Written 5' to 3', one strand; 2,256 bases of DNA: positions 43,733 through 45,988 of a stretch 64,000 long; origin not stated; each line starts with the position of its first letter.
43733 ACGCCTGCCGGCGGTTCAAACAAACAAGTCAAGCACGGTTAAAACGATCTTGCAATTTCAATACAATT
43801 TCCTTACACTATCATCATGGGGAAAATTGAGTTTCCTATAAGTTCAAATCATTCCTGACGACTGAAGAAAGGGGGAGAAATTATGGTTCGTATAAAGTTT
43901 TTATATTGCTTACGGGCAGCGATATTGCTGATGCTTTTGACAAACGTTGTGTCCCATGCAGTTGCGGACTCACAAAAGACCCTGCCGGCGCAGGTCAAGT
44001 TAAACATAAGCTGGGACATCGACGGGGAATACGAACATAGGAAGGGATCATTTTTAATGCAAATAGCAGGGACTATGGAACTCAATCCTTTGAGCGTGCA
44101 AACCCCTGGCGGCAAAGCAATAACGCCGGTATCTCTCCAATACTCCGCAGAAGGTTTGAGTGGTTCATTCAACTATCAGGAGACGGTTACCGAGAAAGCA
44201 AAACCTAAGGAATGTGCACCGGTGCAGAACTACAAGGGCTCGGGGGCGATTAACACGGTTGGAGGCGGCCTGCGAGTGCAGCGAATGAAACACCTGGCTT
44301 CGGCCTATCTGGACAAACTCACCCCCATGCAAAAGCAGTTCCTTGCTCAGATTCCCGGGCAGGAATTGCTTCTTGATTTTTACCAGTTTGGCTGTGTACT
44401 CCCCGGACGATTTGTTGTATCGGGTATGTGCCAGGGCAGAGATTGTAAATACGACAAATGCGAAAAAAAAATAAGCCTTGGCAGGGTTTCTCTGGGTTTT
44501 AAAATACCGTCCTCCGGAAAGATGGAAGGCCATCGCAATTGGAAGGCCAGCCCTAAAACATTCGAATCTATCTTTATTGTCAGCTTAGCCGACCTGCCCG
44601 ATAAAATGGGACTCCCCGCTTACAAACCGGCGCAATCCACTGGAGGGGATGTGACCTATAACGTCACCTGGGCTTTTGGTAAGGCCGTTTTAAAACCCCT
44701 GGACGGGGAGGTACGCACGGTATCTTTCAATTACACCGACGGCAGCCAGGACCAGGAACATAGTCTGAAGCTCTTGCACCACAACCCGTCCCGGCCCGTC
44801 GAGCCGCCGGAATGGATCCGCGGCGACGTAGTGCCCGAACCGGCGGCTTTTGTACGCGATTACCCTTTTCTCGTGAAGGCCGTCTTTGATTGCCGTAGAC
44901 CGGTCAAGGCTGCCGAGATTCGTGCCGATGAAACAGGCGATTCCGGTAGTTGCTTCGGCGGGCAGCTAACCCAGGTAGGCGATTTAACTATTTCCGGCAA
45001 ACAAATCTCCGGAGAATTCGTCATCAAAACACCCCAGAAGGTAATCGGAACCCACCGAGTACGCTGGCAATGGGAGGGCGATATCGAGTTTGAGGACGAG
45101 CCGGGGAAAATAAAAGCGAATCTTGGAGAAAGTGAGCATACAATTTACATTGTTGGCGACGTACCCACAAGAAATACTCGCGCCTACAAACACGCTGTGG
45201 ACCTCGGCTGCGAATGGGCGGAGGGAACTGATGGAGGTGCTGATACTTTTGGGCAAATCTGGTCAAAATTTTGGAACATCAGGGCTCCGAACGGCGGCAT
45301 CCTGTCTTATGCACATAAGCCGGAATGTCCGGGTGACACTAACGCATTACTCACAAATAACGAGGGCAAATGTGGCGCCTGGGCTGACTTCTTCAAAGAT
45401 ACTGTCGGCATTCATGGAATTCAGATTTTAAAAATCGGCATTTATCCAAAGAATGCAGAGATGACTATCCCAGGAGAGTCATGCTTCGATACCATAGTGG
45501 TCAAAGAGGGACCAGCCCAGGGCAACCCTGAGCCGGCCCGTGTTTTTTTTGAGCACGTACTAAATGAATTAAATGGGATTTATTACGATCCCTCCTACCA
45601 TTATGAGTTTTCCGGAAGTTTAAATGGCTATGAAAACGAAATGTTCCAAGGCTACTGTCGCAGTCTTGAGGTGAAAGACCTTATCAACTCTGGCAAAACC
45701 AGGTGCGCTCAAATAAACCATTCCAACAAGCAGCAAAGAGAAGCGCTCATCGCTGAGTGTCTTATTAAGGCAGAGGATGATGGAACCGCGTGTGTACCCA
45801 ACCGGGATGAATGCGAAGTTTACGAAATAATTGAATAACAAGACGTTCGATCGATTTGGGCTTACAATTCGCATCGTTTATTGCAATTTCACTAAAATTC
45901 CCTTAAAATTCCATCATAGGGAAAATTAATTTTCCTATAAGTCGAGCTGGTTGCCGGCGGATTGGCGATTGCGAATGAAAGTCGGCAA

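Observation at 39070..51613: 12.5-kb block of eleven co-directional exported/membrane proteins, mostly unrecognisable; a candidate novel envelope/surface module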

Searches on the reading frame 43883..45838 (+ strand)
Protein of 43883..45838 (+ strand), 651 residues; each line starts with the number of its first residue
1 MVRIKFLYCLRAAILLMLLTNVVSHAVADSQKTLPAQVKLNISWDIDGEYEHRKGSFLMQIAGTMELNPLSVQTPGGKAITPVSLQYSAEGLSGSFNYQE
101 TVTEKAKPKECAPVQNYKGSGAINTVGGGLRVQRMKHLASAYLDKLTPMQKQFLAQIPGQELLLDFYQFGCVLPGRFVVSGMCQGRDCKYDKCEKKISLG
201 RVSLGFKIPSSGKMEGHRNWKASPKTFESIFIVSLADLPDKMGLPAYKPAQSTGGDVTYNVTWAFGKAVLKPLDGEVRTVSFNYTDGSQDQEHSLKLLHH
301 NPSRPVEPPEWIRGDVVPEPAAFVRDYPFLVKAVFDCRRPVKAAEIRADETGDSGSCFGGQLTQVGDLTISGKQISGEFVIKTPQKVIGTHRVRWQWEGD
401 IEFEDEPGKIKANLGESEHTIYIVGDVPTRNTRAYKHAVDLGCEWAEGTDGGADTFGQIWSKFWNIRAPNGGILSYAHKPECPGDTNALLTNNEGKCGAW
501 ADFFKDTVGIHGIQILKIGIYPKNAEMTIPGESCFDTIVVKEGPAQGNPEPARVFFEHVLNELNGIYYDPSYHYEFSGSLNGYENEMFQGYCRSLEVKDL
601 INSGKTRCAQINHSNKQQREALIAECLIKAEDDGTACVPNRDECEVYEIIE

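Call 4: search_protein_families(library=pfam, max_evalue=0.01, proteins=[window:43883-45838:+])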
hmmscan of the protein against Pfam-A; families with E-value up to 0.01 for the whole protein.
window:43883-45838:+ (651 aa): 0 families

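Call 9: search_protein_families(library=ncbifam, max_evalue=0.01, proteins=[window:43883-45838:+])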
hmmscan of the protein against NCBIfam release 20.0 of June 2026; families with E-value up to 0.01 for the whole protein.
window:43883-45838:+ (651 aa): 0 families

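Call 10: find_encoding_contigs(protein=window:43883-45838:+, flank=10000, max_places=10)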
Protein window:43883-45838:+ (651 aa): 9 contigs read that carry it; 6 places shown.
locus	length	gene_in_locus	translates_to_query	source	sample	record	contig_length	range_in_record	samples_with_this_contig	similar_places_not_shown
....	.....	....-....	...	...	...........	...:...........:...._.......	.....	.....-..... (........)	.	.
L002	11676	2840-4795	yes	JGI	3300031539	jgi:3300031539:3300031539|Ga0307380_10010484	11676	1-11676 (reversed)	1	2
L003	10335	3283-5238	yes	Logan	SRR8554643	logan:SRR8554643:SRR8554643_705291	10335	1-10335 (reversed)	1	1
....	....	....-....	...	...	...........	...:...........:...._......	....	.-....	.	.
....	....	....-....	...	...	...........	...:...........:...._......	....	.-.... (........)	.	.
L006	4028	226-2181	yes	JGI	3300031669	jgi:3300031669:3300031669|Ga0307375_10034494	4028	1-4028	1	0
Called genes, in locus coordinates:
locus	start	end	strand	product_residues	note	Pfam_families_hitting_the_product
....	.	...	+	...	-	?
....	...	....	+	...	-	-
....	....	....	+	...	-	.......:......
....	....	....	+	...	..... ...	-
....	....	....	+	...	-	-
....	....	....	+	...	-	-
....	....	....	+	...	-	-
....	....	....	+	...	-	-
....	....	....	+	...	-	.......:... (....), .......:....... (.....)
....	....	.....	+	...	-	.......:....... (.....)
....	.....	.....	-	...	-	-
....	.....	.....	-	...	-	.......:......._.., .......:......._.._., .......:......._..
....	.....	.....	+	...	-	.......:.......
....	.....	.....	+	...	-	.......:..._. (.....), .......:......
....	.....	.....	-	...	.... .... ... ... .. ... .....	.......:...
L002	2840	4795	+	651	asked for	-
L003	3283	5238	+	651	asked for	-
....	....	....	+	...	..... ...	-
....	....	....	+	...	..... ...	-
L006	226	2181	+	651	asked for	-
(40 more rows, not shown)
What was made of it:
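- Checked: G6, G7, G8 and G10 probably start at internal ATGs, giving 148, 276, 367 and 376 aa (call 10).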

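Call 12: find_homologous_proteins(query=window:43883-45838:+, max_evalue=0.001)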
Query window:43883-45838:+ (651 aa): 22 proteins with E <= 0.001 among 8000 candidates.
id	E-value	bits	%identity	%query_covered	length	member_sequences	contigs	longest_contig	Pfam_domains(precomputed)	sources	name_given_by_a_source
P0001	0.0e+0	1239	81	100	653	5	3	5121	-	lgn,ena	-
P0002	0.0e+0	1239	100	80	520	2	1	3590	-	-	-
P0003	0.0e+0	1175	78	100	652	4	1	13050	-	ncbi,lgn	-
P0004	0.0e+0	1156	77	99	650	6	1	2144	-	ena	-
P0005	0.0e+0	1156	78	100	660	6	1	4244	-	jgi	jgi:hypothetical protein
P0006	0.0e+0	1125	76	100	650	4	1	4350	-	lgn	-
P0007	4.1e-280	949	65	99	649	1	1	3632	-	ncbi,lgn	-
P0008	2.7e-275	933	64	100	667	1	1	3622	-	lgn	-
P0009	1.5e-248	845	59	100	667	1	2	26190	-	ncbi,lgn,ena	-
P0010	2.0e-248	844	60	99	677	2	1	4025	-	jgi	-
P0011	5.2e-239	813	60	100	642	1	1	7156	-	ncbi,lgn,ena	-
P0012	5.1e-232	790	58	98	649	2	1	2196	-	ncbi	-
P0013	1.5e-230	785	58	100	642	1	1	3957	-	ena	-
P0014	5.0e-220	750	55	100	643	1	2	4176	-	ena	-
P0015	2.3e-211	722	53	100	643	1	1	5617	-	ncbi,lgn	-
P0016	4.3e-201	688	50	100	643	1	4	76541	-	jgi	jgi:hypothetical protein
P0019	2.2e-196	672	51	97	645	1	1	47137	-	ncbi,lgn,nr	ncbi:MAG: hypothetical protein JXA50_07150 [Deltaproteobacteria bacterium]|nr:hypothetical protein [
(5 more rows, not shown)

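Call 13: find_encoding_contigs(protein=P0016, flank=10000, max_places=3)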
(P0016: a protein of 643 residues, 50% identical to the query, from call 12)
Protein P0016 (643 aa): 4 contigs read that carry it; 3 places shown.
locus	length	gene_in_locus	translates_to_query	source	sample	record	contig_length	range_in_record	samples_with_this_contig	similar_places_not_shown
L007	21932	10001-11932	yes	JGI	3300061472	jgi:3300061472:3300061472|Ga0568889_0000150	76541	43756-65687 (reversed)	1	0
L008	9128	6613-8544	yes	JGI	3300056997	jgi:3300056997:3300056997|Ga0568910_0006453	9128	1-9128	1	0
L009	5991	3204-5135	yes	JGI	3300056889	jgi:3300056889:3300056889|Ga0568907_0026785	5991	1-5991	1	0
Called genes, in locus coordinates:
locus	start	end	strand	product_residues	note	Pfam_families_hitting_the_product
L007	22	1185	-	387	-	PF01266:DAO (weak), PF01494:FAD_binding_3, PF05834:Lycopene_cycl, PF12831:FAD_oxidored (weak), PF13450:NAD_binding_8 (faint)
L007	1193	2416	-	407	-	PF00009:GTP_EFTU, PF01926:MMR_HSR1 (faint), PF03144:GTP_EFTU_D2, PF22594:GTP-eEF1A_C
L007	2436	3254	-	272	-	PF01925:TauE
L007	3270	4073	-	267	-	PF01507:PAPS_reduct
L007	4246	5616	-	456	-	PF01663:Phosphodiest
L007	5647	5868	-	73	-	-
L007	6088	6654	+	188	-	PF03551:PadR, PF13463:HTH_27 (faint)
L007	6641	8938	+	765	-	PF00501:AMP-binding, PF13193:AMP-binding_C, PF00528:BPD_transp_1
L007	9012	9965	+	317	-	PF04069:OpuAC (weak), PF13379:NMT1_2, PF09084:NMT1, PF12974:Phosphonate-bd, PF16868:NMT1_3 (weak)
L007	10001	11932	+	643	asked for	-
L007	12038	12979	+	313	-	PF13379:NMT1_2, PF09084:NMT1, PF12974:Phosphonate-bd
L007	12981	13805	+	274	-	PF00005:ABC_tran, PF13304:AAA_21 (weak)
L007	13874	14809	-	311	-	PF03279:Lip_A_acyltrans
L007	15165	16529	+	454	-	PF02310:B12-binding (weak), PF04055:Radical_SAM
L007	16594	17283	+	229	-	PF04536:TPM_phosphatase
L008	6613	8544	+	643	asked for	-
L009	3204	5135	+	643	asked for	-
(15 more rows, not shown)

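Call 14: find_encoding_contigs(protein=P0019, flank=10000, max_places=3)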
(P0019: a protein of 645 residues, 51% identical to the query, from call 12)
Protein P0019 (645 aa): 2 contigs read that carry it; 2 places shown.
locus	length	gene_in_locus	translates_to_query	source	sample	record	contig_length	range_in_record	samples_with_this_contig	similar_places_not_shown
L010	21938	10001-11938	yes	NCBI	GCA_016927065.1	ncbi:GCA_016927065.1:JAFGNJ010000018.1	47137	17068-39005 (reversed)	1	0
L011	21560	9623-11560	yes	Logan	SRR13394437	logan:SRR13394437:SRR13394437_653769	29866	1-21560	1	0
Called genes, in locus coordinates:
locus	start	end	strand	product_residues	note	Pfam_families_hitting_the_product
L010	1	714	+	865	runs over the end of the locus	PF02861:Clp_N, PF23569:NBD_SMAX1, PF00004:AAA, PF17871:AAA_lid_9, PF00004:AAA, PF07724:AAA_2, PF07728:AAA_5, PF10431:ClpB_D2-small, +11 more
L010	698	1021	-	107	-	-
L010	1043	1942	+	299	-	PF01040:UbiA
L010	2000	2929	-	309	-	PF01545:Cation_efflux, PF16916:ZT_dimer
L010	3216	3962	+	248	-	PF00557:Peptidase_M24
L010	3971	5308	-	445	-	PF13091:PLDc_2, PF00614:PLDc, PF13091:PLDc_2, PF00614:PLDc (weak)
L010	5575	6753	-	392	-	PF01266:DAO (weak), PF01494:FAD_binding_3, PF05834:Lycopene_cycl, PF07992:Pyr_redox_2 (faint), PF12831:FAD_oxidored (weak), PF13450:NAD_binding_8 (faint), PF01266:DAO (weak), PF22578:GGR_cat (weak)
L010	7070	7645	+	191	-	PF01638:HxlR (faint), PF03551:PadR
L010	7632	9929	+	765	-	PF00501:AMP-binding, PF13193:AMP-binding_C, PF00528:BPD_transp_1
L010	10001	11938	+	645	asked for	-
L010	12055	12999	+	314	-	PF13379:NMT1_2, PF09084:NMT1, PF12974:Phosphonate-bd (weak)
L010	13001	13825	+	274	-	PF00005:ABC_tran, PF02463:SMC_N (faint), PF13304:AAA_21 (weak)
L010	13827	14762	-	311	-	PF03279:Lip_A_acyltrans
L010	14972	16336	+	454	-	PF02310:B12-binding, PF04055:Radical_SAM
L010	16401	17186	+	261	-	PF04536:TPM_phosphatase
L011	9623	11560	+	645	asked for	-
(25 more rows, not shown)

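Call 15: find_encoding_contigs(protein=P0009, flank=10000, max_places=3)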
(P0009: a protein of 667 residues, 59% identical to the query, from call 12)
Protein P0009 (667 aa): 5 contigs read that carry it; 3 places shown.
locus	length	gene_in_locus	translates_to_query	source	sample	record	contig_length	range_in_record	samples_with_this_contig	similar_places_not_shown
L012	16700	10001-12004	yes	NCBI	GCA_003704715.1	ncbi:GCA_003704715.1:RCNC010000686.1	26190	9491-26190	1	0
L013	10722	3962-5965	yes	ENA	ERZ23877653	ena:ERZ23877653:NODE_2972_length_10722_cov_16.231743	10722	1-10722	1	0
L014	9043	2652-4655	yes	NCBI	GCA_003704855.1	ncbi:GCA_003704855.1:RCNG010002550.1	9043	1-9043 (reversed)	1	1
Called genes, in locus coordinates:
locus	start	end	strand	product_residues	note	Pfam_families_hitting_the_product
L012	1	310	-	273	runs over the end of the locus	PF00753:Lactamase_B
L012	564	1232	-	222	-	PF23023:Anti-Pycsar_Apyc1 (weak), PF00753:Lactamase_B, PF19583:ODP, PF12706:Lactamase_B_2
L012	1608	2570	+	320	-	PF02540:NAD_synthase (weak), PF00958:GMP_synt_C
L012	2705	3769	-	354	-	PF01168:Ala_racemase_N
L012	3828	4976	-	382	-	PF17396:DUF1611_N, PF07755:DUF1611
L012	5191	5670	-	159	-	-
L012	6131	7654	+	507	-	PF07364:DUF1485, PF07171:MlrC_C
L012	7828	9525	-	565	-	PF02770:Acyl-CoA_dh_M (weak), PF00441:Acyl-CoA_dh_1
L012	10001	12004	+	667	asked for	-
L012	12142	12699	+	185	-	PF04011:LemA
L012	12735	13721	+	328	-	PF11335:DUF3137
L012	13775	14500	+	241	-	PF12158:DUF3592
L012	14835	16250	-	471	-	PF00092:VWA, PF13519:VWA_2, PF13768:VWA_3 (faint)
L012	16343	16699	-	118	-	?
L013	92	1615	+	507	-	PF07364:DUF1485, PF07171:MlrC_C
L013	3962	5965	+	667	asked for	-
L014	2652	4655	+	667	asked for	-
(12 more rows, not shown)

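Call 16: find_encoding_contigs(protein=P0003, flank=10000, max_places=3)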
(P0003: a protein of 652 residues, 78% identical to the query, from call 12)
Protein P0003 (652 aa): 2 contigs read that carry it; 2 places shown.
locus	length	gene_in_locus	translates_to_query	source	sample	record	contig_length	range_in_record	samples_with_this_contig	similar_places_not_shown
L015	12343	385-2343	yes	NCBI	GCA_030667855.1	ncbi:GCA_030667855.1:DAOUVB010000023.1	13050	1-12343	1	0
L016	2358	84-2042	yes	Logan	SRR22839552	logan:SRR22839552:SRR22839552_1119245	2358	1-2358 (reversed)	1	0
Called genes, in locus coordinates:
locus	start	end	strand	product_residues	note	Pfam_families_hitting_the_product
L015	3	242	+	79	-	?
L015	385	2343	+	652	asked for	-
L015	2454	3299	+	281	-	PF12483:GIDE (faint)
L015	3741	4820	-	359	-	PF12158:DUF3592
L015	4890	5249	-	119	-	-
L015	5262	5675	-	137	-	PF12276:DUF3617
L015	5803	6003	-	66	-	-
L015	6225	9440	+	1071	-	PF24883:NPHP3_N (faint), PF25873:WHD_MalT, PF07719:TPR_2 (faint), PF13424:TPR_12 (faint), PF03704:BTAD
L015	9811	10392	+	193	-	PF05494:MlaC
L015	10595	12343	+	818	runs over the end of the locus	?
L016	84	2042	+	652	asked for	-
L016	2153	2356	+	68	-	?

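Call 17: find_encoding_contigs(protein=P0011, flank=10000, max_places=3)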
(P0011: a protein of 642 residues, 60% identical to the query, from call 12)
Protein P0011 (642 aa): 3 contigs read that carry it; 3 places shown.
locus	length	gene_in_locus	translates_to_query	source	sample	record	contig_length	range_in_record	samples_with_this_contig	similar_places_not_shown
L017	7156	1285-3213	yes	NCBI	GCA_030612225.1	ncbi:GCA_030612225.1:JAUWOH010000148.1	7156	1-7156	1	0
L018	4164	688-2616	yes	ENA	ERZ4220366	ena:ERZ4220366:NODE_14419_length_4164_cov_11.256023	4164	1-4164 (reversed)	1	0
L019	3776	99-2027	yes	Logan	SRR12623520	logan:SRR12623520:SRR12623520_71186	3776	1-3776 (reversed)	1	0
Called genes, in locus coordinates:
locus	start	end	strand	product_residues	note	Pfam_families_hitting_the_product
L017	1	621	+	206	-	?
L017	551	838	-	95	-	-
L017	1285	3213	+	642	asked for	-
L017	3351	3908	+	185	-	PF04011:LemA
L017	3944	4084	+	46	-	-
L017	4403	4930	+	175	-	PF11335:DUF3137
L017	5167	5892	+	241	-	PF12158:DUF3592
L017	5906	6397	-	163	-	-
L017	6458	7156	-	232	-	?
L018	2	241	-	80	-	?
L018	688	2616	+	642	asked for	-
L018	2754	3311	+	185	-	PF04011:LemA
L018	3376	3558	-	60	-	-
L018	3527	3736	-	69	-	-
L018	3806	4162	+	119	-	?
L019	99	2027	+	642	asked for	-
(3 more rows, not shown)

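Call 38: predict_structure(alignment_id=A1)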
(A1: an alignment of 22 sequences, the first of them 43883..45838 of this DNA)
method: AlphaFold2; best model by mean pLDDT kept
length: 651 residues; sequences in the alignment: 22
mean_pLDDT: 75.8   pTM: 0.56
mean pLDDT of the five models: 75.8, 75.8, 74.7, 68.9, 67.2
residues with pLDDT >= 90: 82; 70-90: 371; 50-70: 143; < 50: 55
segments of 3 or more residues with pLDDT < 50: 1-3, 17-30, 73-81, 138-143, 269-273, 525-533
pLDDT, mean of each block of 10 residues (from residue 1): 55 53 32 80 89 92 77 43 70 88 73 85 78 59 53 55 72 81 83 87 77 78 82 76 56 83 72 70 60 60 58 70 80 83 87 70 82 87 82 88 69 84 78 76 90 90 88 81 70 84 88 86 53 72 85 85 91 88 88 83 80 83 86 69 72 63
secondary structure, 60 per line:
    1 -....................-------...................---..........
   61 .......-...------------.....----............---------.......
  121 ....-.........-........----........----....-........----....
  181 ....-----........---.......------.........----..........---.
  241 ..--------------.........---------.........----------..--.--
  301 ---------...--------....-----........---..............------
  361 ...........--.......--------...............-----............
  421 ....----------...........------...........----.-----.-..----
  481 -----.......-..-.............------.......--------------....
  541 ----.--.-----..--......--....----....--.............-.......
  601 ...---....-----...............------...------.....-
elements in order: H2-21 H29-32 E33-47 E51-67 E84-88 E93-104 E114-124 E126-134 H136-143 H148-155 H160-163 E165-172 E177-184 E190-197 E201-207 E214-222 H227-231 E232-236 E257-265 E275-283 E310-312 E321-324 E330-337 E341-354 E361-371 E374-380 E389-403 E409-424 H436-445 H452-462 H486-492 H497-509 E516-522 E537-540 E558-563 E566-569 E574-577 H580-587 E588-592 H594-603 H607-610 H616-630 E637-639 E646-650
